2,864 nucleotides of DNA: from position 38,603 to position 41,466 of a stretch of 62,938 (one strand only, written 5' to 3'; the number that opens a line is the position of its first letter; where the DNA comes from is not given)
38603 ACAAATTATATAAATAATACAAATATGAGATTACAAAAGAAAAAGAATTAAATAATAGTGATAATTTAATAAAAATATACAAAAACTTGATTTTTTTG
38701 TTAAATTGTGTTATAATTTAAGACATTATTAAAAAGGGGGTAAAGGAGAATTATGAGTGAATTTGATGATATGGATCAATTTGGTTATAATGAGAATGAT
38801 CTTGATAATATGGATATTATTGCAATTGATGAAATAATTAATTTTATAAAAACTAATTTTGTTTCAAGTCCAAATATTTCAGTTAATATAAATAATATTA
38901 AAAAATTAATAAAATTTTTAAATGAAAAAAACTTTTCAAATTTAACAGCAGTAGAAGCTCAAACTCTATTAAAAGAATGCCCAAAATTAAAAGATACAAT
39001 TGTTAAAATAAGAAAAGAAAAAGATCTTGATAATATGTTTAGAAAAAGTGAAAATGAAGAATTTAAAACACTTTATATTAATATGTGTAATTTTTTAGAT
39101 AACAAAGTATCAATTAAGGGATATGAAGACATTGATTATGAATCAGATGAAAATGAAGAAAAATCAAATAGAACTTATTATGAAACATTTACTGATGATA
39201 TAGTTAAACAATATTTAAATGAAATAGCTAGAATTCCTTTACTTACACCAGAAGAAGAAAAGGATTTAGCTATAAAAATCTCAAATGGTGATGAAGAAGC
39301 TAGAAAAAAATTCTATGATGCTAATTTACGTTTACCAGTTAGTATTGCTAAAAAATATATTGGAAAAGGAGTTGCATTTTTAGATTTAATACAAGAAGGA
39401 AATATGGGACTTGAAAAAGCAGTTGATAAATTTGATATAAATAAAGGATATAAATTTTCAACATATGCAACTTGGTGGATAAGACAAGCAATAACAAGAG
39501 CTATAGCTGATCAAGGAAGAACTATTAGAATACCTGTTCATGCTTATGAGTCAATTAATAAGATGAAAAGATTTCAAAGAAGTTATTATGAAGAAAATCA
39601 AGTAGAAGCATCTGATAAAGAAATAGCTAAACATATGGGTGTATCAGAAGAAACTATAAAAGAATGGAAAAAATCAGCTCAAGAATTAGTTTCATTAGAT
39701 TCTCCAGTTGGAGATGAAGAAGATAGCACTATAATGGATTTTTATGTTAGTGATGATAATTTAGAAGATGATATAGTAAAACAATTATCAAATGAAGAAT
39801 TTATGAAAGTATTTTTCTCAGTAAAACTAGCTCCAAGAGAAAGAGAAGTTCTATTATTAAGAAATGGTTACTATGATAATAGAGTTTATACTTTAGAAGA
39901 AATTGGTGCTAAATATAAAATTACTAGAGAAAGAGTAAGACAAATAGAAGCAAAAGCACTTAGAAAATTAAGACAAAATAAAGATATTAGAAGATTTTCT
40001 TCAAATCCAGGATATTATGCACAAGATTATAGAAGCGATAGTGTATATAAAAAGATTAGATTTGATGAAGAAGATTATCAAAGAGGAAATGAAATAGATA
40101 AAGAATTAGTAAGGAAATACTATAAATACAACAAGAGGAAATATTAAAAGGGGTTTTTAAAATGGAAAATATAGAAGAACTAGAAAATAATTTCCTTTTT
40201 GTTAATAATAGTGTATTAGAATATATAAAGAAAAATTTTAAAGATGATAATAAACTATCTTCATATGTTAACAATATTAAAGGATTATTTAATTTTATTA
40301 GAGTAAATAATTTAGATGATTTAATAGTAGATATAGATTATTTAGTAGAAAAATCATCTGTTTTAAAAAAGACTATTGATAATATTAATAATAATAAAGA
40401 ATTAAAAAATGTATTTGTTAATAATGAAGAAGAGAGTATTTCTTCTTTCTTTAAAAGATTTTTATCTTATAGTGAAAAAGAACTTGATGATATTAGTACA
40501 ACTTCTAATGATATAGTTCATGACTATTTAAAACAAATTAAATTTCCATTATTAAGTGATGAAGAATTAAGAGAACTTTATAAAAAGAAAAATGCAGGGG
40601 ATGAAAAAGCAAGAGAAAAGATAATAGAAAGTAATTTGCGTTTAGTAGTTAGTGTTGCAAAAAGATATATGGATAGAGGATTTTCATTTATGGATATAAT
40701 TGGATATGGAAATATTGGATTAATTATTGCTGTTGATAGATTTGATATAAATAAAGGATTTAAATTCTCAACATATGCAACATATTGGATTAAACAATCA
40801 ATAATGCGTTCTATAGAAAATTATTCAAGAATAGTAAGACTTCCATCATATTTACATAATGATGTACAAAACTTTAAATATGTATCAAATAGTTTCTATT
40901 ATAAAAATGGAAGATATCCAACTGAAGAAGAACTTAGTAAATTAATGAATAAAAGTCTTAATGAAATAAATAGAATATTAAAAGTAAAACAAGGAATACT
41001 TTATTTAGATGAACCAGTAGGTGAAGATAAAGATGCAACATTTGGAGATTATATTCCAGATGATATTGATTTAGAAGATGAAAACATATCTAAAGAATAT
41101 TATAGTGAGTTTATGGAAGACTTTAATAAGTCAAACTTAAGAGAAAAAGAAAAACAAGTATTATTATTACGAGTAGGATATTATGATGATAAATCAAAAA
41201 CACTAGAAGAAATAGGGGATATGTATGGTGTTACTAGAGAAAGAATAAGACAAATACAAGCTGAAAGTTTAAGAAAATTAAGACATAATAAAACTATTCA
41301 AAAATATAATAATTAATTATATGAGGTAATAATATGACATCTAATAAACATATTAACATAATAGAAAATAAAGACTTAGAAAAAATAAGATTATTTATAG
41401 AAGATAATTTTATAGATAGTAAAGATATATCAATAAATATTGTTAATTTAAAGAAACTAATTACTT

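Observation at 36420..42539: Tandem array of five sigma-70 paralogues, four with a shared novel N-terminal domain and no anti-sigma partner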

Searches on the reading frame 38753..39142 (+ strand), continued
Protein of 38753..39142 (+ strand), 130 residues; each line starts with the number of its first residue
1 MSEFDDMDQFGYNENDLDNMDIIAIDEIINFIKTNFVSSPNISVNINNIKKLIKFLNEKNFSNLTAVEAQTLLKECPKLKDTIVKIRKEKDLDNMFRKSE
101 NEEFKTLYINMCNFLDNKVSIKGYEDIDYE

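Call 75: search_dna_similar(query=window:38753-39142:+, collection=plasmids, mode=protein, max_evalue=0.01, max_rows=10)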
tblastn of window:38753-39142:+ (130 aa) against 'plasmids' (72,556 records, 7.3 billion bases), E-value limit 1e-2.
No match.

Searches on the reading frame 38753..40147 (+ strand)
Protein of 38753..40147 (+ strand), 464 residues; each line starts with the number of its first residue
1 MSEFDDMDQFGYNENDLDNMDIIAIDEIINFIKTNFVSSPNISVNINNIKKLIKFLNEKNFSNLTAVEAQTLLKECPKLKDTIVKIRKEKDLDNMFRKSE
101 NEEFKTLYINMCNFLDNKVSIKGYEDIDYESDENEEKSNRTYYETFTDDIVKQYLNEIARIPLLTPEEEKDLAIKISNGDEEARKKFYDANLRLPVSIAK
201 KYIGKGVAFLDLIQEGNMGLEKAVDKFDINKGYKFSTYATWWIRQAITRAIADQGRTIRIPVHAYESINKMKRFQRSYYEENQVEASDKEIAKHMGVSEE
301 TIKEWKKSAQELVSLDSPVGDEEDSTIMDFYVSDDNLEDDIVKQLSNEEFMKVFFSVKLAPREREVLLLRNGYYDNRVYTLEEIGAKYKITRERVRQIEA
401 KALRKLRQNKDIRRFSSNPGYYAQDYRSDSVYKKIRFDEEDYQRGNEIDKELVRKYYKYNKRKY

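Call 4: search_protein_families(library=pfam, proteins=[window:38753-40147:+], max_evalue=0.01)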
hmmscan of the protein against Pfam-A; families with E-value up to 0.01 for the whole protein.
window:38753-40147:+ (464 aa): 11 families
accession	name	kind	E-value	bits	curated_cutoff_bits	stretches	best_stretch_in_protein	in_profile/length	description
PF04542.20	Sigma70_r2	-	1.2e-20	73.5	24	1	187-257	1-71/71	Sigma-70 region 2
PF04545.22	Sigma70_r4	-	5.3e-20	71.1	24.1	1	358-408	4-50/50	Sigma-70, region 4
PF04539.22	Sigma70_r3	-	1.2e-16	61.1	25.3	1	266-335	1-70/78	Sigma-70 region 3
PF00140.25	Sigma70_r1_2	-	4.7e-14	52.5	22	1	149-182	1-34/34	Sigma-70 factor, region 1.2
PF13518.12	HTH_28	-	2.8e-06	27.7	25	0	287-308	14-35/52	Helix-turn-helix domain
PF04967.18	HTH_10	-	0.0017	18.6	23.1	0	285-309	23-47/53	HTH DNA binding domain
PF08281.18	Sigma70_r4_2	-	0.0023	18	25.7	0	289-303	30-44/54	Sigma-70, region 4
PF13384.12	HTH_23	-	0.0039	17.4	24.6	0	286-307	18-39/50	Homeodomain-like domain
PF01527.26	HTH_Tnp_1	-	0.0078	16.9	24.1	0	287-311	25-51/75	Transposase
PF00196.25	GerE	-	0.0088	16.1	23.5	0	287-309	19-41/57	Bacterial regulatory proteins, luxR family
PF04218.19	CENP-B_N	-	0.0092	16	21.2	0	278-311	18-48/53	CENP-B N-terminal DNA-binding domain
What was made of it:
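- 38753..40147 (+): S3: 464-aa sigma, the most SigA-like member. It keeps the -10, extended -10 and -35 contact residues. N-domain aa ~20-118, acidic linker, basic 54-aa C-terminal tail. Pfam (call 4).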

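Call 6: search_protein_families(library=ncbifam, proteins=[window:38753-40147:+], max_evalue=0.001)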
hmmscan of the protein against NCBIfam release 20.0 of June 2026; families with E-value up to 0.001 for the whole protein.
window:38753-40147:+ (464 aa): 48 families (the best 25 are shown)
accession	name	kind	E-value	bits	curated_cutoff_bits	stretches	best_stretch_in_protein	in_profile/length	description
NF006666.0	PRK09210.1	equivalog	3.3e-101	339.3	572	1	102-410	53-360/370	RNA polymerase sigma factor RpoD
NF004208.0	PRK05658.1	equivalog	1.5e-99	334.7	555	2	181-411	391-621/631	RNA polymerase sigma factor RpoD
NF005643.0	PRK07406.1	equivalog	1.5e-91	307.4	500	2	181-409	159-386/397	RNA polymerase sigma factor RpoD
TIGR02393.1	RpoD_Cterm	equivalog_domain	2e-88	296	354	1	183-413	1-231/238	RNA polymerase sigma factor RpoD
TIGR02997.1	Sig70-cyanoRpoD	subfamily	3.1e-86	289.3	384.5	1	176-407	69-298/298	RNA polymerase sigma factor, RpoD/SigA family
NF041931.2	MzaA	equivalog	6.7e-85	286.4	800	1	146-410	436-705/726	MZA anti-phage system associated sigma-70 family RNA polymerase sigma factor MzaA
NF005920.0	PRK07921.1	subfamily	1e-80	271.2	464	1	171-414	80-322/328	RNA polymerase sigma factor SigB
NF004561.0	PRK05901.1-3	equivalog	1.3e-80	272.1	582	2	180-408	297-525/537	RNA polymerase sigma factor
NF004560.0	PRK05901.1-1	equivalog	1.4e-79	268.6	711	1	176-408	272-504/516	RNA polymerase sigma factor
TIGR02394.1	rpoS_proteo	equivalog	3.7e-79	266.2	378.7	1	142-409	6-273/285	RNA polymerase sigma factor RpoS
NF004207.0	PRK05657.1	equivalog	2.2e-78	263.9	394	1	125-409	32-316/329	RNA polymerase sigma factor RpoS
NF004562.0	PRK05901.1-4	equivalog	6.6e-75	252.7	779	1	181-409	315-543/571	RNA polymerase sigma factor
NF005785.0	PRK07598.1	equivalog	1.3e-74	251.5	554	1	180-411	173-403/415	RNA polymerase sigma factor SigC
NF004615.0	PRK05949.1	subfamily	2.2e-72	243.7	530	2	169-410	79-318/327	RNA polymerase sigma factor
NF005642.0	PRK07405.1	subfamily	2e-71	240.8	524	1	170-411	71-310/318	RNA polymerase sigma factor SigD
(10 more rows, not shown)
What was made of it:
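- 38753..40147 (+): NCBIfam RpoD 339 bits against a 572 cut-off (call 6).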

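Call 8: find_related_loci(query=window:38753-40147:+, collection=genome_contigs, flank=10000)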
Query window:38753-40147:+ (464 aa) in genome_contigs; peptide patterns used: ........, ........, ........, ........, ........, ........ (x = any residue, [..] = any of these).
48 stretches matched a pattern; 5 encode a relative of the query (tblastn E <= 1e-3); 5 distinct loci.
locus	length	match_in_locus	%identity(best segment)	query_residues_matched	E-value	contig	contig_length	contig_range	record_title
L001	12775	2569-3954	66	1-462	0e+0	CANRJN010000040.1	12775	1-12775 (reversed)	MAG: uncultured Bacilli bacterium isolate Lapin-021__bin67 genome assembly, contig: Lapin-021__NODE_5573_length_12775_co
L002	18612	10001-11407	63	1-461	0e+0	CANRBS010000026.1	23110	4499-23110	MAG: uncultured Bacilli bacterium isolate Lapin-028__bin55 genome assembly, contig: Lapin-028__NODE_2415_length_23110_co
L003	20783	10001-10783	37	147-410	2e-49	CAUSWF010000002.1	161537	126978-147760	MAG TPA_asm: uncultured Erysipelotrichaceae bacterium isolate SRR15839775_bin.9_MetaWRAP_v1.3_MAG genome assembly, conti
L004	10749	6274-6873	35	202-407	2e-15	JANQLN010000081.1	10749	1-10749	MAG: Clostridia bacterium isolate PL25a_bin.60 k99_1500974, whole genome shotgun sequence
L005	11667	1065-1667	29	164-415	8e-9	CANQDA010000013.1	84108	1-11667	MAG: uncultured Lachnospiraceae bacterium isolate Lapin-003-2__bin22 genome assembly, contig: Lapin-003-2__NODE_251_leng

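Call 30: find_homologous_proteins(query=A5, max_evalue=1e-60)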
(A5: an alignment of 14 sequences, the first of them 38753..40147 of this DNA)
Query A5 (14 sequences) (464 aa, profile of the alignment): 8000 proteins with E <= 1e-60 among 8000 candidates; the best 120 are listed.
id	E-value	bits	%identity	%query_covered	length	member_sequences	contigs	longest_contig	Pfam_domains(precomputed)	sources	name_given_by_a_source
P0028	5.8e-157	541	100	100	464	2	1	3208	PF13518.13,PF04545.23,PF00140.26,PF04542.21,PF04539.23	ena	-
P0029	9.2e-152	524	-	-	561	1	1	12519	PF04545.23,PF00140.26,PF03979.20,PF04542.21,PF04539.23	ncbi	-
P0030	5.8e-133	462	60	100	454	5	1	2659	PF04545.23,PF00140.26,PF04542.21,PF04539.23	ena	-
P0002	4.0e-126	440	92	98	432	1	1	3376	PF13518.13,PF04545.23,PF00140.26,PF04542.21,PF04539.23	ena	-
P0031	2.8e-121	424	-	-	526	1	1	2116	PF04545.23,PF00140.26,PF03979.20,PF04542.21,PF04539.23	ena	-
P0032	9.9e-113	395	55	64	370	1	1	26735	PF04545.23,PF00140.26,PF03979.20,PF04542.21,PF04539.23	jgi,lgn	jgi:RNA polymerase primary sigma factor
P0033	3.5e-112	394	55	64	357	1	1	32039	PF04545.23,PF00140.26,PF03979.20,PF04542.21,PF04539.23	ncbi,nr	ncbi:MAG TPA: RNA polymerase sigma factor RpoD [Clostridia bacterium]|nr:RNA polymerase sigma factor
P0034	8.2e-112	392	55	64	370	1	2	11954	PF04545.23,PF00140.26,PF03979.20,PF04542.21,PF04539.23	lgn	-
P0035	1.5e-111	391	-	-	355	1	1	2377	PF04545.23,PF00140.26,PF04542.21,PF04539.23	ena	-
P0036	3.5e-111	390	57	56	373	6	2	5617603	PF04545.23,PF00140.26,PF03979.20,PF04542.21,PF04539.23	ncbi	-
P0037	5.9e-111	390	59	56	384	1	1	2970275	PF04545.23,PF00140.26,PF03979.20,PF04542.21,PF04539.23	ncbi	ncbi:RNA polymerase sigma factor RpoD [Caldicellulosiruptor saccharolyticus]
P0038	6.1e-111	390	58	56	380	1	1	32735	PF04545.23,PF00140.26,PF03979.20,PF04542.21,PF04539.23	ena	-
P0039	6.3e-111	389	60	56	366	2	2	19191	PF04545.23,PF00140.26,PF03979.20,PF04542.21,PF04539.23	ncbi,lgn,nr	ncbi:MAG TPA: RNA polymerase sigma factor RpoD [Peptococcaceae bacterium]|nr:RNA polymerase sigma fa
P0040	6.8e-111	389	58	56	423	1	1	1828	PF04545.23,PF00140.26,PF03979.20,PF04542.21,PF04539.23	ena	-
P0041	7.5e-111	389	59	56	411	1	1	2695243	PF04545.23,PF00140.26,PF03979.20,PF04542.21,PF04539.23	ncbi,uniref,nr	ncbi:RNA polymerase sigma factor RpoD [Caldicellulosiruptor sp. DIB 104C]|uniref:RNA polymerase sigm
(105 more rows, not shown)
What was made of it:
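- Tried and rejected: Full-length profile search (call 30).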

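Call 51: search_protein_families(library=phrogs, proteins=[window:38753-40147:+], max_evalue=0.001)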
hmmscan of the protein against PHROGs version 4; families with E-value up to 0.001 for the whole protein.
window:38753-40147:+ (464 aa): 4 families
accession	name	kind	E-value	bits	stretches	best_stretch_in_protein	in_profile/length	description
phrog_351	-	transcription regulation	5.8e-83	281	2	178-411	499-728/928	RNA polymerase sigma factor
phrog_21612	-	transcription regulation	3.1e-08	33.6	1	179-273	10-103/600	RNA polymerase sigma factor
phrog_309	-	head and packaging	0.00019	22.5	1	286-311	157-182/319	terminase small subunit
phrog_7061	-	DNA, RNA and nucleotide metabolism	0.00027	22.4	1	271-311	30-70/70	HTH DNA binding protein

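Call 52: search_protein_families(library=padloc, proteins=[window:38753-40147:+], max_evalue=0.001)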
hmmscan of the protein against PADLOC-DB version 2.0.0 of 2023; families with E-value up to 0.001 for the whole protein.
window:38753-40147:+ (464 aa): 1 family
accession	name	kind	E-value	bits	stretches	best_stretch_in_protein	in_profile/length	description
PDLC02203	MzaA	-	6.5e-55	184.6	1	158-410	406-659/683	-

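Call 76: find_related_loci(query=window:38753-40147:+, collection=viral_contigs, flank=5000)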
Query window:38753-40147:+ (464 aa) in viral_contigs; peptide patterns used: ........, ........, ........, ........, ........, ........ (x = any residue, [..] = any of these).
8 stretches matched a pattern; 2 encode a relative of the query (tblastn E <= 1e-3); 2 distinct loci.
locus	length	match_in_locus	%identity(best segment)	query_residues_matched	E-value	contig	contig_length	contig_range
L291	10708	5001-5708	50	174-407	3e-62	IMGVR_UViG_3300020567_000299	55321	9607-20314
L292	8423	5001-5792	36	150-413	1e-42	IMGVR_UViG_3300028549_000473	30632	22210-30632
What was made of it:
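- On Phage-encoded sigma or mobile take-over module: A full-length S3 scan of IMG/VR contigs matched only the sigma core (call 76).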

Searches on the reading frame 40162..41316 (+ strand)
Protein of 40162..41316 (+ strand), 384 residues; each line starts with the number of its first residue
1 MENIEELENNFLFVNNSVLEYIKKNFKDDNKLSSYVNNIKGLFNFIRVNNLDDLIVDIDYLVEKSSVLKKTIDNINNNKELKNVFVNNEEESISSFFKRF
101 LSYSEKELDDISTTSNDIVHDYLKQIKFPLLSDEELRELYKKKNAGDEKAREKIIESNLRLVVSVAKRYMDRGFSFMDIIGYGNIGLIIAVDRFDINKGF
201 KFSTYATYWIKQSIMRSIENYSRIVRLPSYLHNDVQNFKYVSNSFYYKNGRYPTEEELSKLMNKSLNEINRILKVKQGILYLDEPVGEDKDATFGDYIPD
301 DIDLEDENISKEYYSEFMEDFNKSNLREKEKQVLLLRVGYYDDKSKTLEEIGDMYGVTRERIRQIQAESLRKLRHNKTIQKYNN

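Call 4: search_protein_families(library=pfam, proteins=[window:40162-41316:+], max_evalue=0.01)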
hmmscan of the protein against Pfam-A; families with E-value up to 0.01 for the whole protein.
window:40162-41316:+ (384 aa): 3 families
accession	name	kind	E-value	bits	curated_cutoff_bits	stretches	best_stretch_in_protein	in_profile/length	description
PF04542.20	Sigma70_r2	-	1.4e-16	60.5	24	1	155-222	2-69/71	Sigma-70 region 2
PF04545.22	Sigma70_r4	-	7.1e-15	54.7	24.1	1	325-375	4-50/50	Sigma-70, region 4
PF04539.22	Sigma70_r3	-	4.4e-12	46.4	25.3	1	247-305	15-74/78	Sigma-70 region 3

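Call 6: search_protein_families(library=ncbifam, proteins=[window:40162-41316:+], max_evalue=0.001)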
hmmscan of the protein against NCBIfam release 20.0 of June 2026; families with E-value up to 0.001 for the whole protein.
window:40162-41316:+ (384 aa): 49 families (the best 25 are shown)
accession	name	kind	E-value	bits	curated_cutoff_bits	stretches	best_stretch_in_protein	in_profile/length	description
NF006666.0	PRK09210.1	equivalog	3.1e-77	260.4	572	1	63-379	39-362/370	RNA polymerase sigma factor RpoD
NF004208.0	PRK05658.1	equivalog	4.5e-75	253.9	555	1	30-381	262-624/631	RNA polymerase sigma factor RpoD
NF005643.0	PRK07406.1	equivalog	9.7e-74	248.8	500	1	137-377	148-387/397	RNA polymerase sigma factor RpoD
TIGR02394.1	rpoS_proteo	equivalog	1.4e-73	247.9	378.7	1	111-377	7-274/285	RNA polymerase sigma factor RpoS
TIGR02393.1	RpoD_Cterm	equivalog_domain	6.8e-73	245.2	354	1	150-381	1-232/238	RNA polymerase sigma factor RpoD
NF004207.0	PRK05657.1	equivalog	3.9e-69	233.5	394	1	100-376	39-316/329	RNA polymerase sigma factor RpoS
TIGR02997.1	Sig70-cyanoRpoD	subfamily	7.4e-68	229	384.5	1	134-374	60-298/298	RNA polymerase sigma factor, RpoD/SigA family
NF041931.2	MzaA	equivalog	9.3e-68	229.7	800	1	143-380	469-708/726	MZA anti-phage system associated sigma-70 family RNA polymerase sigma factor MzaA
NF005920.0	PRK07921.1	subfamily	1.9e-64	217.7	464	1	134-381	76-322/328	RNA polymerase sigma factor SigB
NF004561.0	PRK05901.1-3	equivalog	4.1e-64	217.6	582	1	148-377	298-527/537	RNA polymerase sigma factor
NF004560.0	PRK05901.1-1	equivalog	4e-61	207.7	711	1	148-377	277-506/516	RNA polymerase sigma factor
NF004562.0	PRK05901.1-4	equivalog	4.4e-57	193.8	779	1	148-376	315-543/571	RNA polymerase sigma factor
NF005785.0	PRK07598.1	equivalog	2.8e-53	181.2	554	1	128-378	155-403/415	RNA polymerase sigma factor SigC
NF004564.0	PRK05901.2-2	equivalog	4.2e-53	180.7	617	1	82-377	168-483/500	RNA polymerase sigma factor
NF004565.0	PRK05901.2-3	equivalog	1.8e-52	178.8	484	1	58-381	157-494/501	RNA polymerase sigma factor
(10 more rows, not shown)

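Call 51: search_protein_families(library=phrogs, proteins=[window:40162-41316:+], max_evalue=0.001)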
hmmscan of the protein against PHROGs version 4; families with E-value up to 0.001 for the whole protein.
window:40162-41316:+ (384 aa): 2 families
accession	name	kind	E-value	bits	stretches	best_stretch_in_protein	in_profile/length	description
phrog_351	-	transcription regulation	5.1e-69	234.8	1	67-376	438-725/928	RNA polymerase sigma factor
phrog_21612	-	transcription regulation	2.7e-11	43.7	1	149-373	13-218/600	RNA polymerase sigma factor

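Call 52: search_protein_families(library=padloc, proteins=[window:40162-41316:+], max_evalue=0.001)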
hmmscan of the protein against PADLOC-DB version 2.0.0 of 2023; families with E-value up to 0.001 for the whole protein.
window:40162-41316:+ (384 aa): 1 family
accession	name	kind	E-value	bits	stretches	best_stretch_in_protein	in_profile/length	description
PDLC02203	MzaA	-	2.7e-45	152.8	1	149-381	429-663/683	-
